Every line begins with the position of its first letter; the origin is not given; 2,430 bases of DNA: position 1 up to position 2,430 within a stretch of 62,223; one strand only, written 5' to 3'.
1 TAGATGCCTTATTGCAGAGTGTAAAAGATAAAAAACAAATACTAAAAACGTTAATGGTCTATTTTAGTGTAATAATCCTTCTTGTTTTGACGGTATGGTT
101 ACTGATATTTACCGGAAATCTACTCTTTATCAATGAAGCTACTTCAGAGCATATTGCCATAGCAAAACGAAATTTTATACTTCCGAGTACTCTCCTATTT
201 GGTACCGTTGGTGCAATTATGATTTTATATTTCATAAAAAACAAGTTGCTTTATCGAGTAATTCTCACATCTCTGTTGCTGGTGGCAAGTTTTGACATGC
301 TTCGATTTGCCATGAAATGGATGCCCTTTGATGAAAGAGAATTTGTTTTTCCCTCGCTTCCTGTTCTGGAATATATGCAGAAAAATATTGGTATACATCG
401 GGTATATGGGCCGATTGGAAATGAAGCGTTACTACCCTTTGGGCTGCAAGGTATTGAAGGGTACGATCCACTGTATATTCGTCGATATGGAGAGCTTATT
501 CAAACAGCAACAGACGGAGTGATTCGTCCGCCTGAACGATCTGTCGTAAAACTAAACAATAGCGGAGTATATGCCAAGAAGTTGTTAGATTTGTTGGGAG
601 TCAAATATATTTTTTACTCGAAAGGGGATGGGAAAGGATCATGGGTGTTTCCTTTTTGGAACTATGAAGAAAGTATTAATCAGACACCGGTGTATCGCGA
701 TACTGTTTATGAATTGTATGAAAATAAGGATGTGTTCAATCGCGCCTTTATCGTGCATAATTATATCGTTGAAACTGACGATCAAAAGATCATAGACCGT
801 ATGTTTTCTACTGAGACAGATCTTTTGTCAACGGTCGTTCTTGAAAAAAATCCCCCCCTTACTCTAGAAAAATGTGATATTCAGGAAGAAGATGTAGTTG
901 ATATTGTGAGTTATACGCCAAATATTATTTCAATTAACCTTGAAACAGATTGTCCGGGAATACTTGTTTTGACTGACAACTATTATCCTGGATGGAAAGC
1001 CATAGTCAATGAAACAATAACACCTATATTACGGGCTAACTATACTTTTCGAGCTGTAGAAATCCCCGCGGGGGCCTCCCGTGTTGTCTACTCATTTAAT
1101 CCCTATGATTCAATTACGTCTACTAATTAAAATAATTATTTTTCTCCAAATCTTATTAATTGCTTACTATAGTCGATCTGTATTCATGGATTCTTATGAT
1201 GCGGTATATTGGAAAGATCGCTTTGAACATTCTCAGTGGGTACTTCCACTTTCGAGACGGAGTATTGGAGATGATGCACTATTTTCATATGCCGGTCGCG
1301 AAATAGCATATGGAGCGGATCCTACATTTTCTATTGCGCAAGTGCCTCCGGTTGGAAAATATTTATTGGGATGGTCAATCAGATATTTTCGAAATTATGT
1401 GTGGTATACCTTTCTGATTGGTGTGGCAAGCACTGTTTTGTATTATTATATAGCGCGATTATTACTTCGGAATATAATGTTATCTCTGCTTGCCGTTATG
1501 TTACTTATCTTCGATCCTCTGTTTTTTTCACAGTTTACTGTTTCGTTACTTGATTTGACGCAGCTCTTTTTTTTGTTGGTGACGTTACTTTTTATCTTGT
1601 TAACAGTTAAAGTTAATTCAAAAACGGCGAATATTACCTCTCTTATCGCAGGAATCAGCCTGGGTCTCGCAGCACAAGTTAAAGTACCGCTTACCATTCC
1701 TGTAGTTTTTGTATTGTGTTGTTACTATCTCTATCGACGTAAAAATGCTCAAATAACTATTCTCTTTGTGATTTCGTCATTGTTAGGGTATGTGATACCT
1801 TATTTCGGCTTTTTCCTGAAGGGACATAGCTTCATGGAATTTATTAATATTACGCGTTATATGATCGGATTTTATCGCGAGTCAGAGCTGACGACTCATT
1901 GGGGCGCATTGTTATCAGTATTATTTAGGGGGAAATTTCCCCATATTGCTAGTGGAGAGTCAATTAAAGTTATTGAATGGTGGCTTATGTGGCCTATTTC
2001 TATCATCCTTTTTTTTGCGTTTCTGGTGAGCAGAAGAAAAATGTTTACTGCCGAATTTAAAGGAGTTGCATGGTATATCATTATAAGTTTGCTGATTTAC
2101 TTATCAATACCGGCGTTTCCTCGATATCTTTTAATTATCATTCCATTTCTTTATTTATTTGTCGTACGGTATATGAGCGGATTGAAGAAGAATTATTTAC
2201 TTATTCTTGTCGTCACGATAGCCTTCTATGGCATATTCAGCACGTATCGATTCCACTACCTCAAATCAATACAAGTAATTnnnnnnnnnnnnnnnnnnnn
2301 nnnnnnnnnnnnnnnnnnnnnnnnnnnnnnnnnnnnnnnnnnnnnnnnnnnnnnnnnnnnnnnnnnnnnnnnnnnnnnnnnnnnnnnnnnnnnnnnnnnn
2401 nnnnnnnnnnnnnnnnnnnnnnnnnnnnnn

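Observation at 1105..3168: GT-C membrane glycosyltransferase fused to a PBP2a-type N-terminal module that ends exactly where the transpeptidase should start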

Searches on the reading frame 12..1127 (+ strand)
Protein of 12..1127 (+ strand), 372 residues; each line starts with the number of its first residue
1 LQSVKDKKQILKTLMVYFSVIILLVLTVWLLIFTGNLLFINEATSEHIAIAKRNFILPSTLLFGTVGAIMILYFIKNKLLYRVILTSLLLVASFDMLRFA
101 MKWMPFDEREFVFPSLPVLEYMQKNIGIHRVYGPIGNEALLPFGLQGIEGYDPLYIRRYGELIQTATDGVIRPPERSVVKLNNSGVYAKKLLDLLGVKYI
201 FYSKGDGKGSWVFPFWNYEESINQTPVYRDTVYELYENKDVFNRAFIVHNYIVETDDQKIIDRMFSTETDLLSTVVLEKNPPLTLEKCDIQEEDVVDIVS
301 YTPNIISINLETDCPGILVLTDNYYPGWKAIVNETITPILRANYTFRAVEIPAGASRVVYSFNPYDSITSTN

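Call 3: search_protein_families(library=pfam, proteins=[window:12-1127:+], max_evalue=1)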
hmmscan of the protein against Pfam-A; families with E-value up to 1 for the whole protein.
window:12-1127:+ (372 aa): 1 family
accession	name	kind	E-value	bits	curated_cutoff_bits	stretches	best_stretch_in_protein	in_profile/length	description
PF09586.16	YfhO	-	1.5e-09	37.3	28.5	1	292-364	752-825/835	Bacterial membrane protein YfhO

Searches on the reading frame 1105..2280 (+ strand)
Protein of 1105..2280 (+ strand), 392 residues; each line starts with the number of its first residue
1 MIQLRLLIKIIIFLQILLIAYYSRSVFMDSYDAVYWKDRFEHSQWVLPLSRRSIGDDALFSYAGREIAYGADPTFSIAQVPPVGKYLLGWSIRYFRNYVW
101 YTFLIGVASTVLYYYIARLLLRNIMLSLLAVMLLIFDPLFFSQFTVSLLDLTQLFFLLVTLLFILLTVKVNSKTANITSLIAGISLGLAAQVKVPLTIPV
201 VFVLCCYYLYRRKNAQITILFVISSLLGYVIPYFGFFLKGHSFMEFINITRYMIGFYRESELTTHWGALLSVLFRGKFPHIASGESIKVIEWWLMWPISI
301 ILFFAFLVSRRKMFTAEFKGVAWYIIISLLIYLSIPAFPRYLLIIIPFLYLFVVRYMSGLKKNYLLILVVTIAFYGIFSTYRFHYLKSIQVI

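Call 37: search_solved_structures(query=A2, max_evalue=10, show_alignments=2)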
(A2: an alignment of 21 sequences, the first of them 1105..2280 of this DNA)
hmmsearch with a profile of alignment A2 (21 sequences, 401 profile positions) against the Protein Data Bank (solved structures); distinct sequences matched with E-value up to 10: 0.

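Call 45: predict_structure(alignment_id=A2)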
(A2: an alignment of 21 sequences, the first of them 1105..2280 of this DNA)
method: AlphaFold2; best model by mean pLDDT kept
length: 392 residues; sequences in the alignment: 21
mean_pLDDT: 86.2   pTM: 0.89
mean pLDDT of the five models: 86.2, 86.1, 86.1, 86.1, 84.9
residues with pLDDT >= 90: 206; 70-90: 145; 50-70: 27; < 50: 14
segments of 3 or more residues with pLDDT < 50: 46-54, 388-392
pLDDT, mean of each block of 10 residues (from residue 1): 87 93 86 77 51 54 83 67 87 89 95 97 95 95 83 96 96 95 97 90 97 95 96 87 88 74 74 89 81 93 90 87 96 86 95 91 88 89 63 30
secondary structure, 60 per line:
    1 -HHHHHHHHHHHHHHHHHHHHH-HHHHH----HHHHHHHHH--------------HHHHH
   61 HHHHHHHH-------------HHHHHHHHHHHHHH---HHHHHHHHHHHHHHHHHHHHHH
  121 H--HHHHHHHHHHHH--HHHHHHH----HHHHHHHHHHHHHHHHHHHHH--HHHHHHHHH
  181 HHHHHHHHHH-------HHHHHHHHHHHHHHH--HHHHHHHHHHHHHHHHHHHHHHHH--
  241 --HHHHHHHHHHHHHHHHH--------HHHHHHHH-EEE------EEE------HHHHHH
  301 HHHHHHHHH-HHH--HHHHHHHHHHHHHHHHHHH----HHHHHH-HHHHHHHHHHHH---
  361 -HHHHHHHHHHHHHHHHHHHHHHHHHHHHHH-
elements in order: H2-22 H24-28 H33-41 H56-68 H82-95 H99-121 H124-135 H138-144 H149-169 H172-190 H198-212 H215-238 H243-259 H268-275 E277-279 E286-288 H295-309 H316-334 H339-344 H346-357 H362-391

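Call 48: fold_search(model_id=the predicted structure, library=pdb)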
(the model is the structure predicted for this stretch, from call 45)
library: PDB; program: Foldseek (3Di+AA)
matches with E <= 10: 309; with E <= 0.001: 14
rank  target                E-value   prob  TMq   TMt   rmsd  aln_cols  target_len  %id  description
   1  5f15                  2.5e-05  1.00  0.60  0.45   8.6       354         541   14  Crystal Structure of ArnT from Cupriavidus metallidurans bound to Undecaprenyl phosphate (released 2016-02-17)
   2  5ogl_A                1.0e-04  1.00  0.55  0.33  11.1       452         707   13  Structure of bacterial oligosaccharyltransferase PglB in complex with an acceptor peptide and an lipid-linked oligosac (released 2017-10-25)
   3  5ezm                  1.3e-04  1.00  0.55  0.42  10.0       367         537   15  Crystal Structure of ArnT from Cupriavidus metallidurans in the apo state (released 2016-02-17)
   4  6s7t_A                2.5e-04  1.00  0.57  0.34  11.8       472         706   14  Cryo-EM structure of human oligosaccharyltransferase complex OST-B (released 2019-12-18)
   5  8age_A                2.7e-04  1.00  0.52  0.34  12.5       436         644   12  Structure of yeast oligosaccharylransferase complex with acceptor peptide bound (released 2022-12-07)
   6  9i5k_A                3.0e-04  1.00  0.61  0.50   7.3       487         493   14  Structure of the Chaetomium thermophilum Pmt4 homodimer (C2 symmetry) (released 2025-12-24)
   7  5gmy_A                4.0e-04  1.00  0.52  0.27  13.2       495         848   12  Crystal structure of the Archaeoglobus fulgidus oligosaccharyltransferase (O29867_ARCFU) tethered with an acceptor pep (released 2017-02-01)
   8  8pn9_A                5.6e-04  1.00  0.53  0.35  12.4       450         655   13  Structure of human oligosaccharyltransferase OST-A complex bound to NGI-1 (released 2024-05-08)
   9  7oci_F                5.6e-04  1.00  0.50  0.34  11.9       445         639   12  Cryo-EM structure of yeast Ost6p containing oligosaccharyltransferase complex (released 2022-02-16)
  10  3wak                  6.1e-04  1.00  0.50  0.25  14.5       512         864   12  Crystal structure of the Archaeoglobus fulgidus oligosaccharyltransferase (O29867_ARCFU) in the apo form (released 2013-10-30)
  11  3rce_A                6.6e-04  1.00  0.54  0.34  11.2       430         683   13  Bacterial oligosaccharyltransferase PglB (released 2011-06-15)
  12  9n9j_I                7.2e-04  1.00  0.58  0.35  13.7       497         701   13  Structure of a GRP94 folding intermediate engaged with a CCDC134- and FKBP11-bound secretory translocon (released 2025-11-19)
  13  3waj                  7.8e-04  1.00  0.53  0.29  14.0       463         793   12  Crystal structure of the Archaeoglobus fulgidus oligosaccharyltransferase (O29867_ARCFU) complex with Zn and sulfate (released 2013-10-30)
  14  6ezn_F                8.8e-04  1.00  0.50  0.33  13.8       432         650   12  Cryo-EM structure of the yeast oligosaccharyltransferase (OST) complex (released 2018-01-17)
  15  6c26_A                1.3e-03  1.00  0.46  0.31  14.1       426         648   12  The Cryo-EM structure of a eukaryotic oligosaccharyl transferase complex (released 2018-01-31)
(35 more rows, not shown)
